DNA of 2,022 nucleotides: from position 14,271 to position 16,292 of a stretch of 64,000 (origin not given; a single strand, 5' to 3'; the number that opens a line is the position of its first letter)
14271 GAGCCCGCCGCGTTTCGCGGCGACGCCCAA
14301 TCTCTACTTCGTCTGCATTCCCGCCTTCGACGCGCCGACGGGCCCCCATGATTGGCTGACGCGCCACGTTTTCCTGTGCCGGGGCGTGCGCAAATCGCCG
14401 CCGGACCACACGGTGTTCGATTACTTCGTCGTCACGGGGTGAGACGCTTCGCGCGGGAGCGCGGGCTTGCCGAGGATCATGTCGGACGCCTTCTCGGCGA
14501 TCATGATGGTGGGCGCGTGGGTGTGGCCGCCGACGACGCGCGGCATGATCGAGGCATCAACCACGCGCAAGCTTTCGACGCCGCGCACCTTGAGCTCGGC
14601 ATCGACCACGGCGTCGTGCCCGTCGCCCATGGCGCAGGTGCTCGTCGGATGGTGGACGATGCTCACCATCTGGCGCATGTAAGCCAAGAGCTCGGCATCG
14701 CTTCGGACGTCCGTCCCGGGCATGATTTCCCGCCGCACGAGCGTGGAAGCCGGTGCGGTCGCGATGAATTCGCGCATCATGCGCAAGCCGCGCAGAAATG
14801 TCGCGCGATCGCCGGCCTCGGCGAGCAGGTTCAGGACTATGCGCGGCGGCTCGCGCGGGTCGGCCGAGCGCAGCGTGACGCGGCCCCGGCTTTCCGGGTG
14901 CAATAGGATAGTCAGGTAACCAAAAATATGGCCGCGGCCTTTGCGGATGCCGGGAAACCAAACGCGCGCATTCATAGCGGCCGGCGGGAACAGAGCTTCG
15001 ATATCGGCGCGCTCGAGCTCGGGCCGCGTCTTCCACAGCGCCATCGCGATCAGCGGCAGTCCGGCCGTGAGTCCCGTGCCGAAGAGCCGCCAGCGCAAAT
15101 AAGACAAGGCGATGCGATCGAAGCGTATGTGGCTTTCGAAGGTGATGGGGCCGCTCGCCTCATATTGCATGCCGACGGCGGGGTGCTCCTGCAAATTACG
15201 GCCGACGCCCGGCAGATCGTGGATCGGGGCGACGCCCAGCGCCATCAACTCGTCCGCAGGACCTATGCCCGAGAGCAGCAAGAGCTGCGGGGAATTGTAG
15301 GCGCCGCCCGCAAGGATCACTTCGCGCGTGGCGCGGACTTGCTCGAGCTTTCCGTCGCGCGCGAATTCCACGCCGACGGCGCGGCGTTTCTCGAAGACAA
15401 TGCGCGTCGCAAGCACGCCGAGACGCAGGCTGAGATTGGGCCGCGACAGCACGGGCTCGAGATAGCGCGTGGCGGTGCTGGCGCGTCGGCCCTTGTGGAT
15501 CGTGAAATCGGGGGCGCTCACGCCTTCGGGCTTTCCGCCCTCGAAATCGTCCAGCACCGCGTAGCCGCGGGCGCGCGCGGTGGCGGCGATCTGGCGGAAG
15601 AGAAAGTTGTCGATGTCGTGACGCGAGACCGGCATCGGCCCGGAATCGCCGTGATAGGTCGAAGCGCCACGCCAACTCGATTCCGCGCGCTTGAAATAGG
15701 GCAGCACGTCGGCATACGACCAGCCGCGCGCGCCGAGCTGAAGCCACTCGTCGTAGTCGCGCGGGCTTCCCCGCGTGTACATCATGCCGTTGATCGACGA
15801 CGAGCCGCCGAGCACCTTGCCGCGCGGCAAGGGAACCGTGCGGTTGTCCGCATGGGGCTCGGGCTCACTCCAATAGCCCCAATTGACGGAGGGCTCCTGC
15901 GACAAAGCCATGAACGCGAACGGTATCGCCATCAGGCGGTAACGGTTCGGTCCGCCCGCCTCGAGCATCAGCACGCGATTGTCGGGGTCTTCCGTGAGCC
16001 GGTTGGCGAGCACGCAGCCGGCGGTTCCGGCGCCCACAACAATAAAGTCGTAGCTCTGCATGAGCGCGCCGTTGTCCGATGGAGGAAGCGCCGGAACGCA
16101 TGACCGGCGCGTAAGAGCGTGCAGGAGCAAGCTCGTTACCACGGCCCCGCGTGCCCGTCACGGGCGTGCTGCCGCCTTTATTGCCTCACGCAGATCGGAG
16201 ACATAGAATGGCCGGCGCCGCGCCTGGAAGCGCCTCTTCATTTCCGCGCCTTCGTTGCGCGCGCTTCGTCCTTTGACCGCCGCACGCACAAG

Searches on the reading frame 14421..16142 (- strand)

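Call 77: search_protein_families(library=pfam, proteins=[window:14421-16142:-], max_evalue=0.00001)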
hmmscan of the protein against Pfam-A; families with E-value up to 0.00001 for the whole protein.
window:14421-16142:- (573 aa): 3 families
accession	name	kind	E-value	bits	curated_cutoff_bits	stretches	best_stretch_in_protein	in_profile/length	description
PF00732.25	GMC_oxred_N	-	2.4e-53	181.6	23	1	31-322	1-218/218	GMC oxidoreductase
PF05199.19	GMC_oxred_C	-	1.4e-36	126.6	24.6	1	416-549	1-139/139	GMC oxidoreductase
PF00890.30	FAD_binding_2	-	4.7e-08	33.1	20.4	0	32-67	1-35/414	FAD binding domain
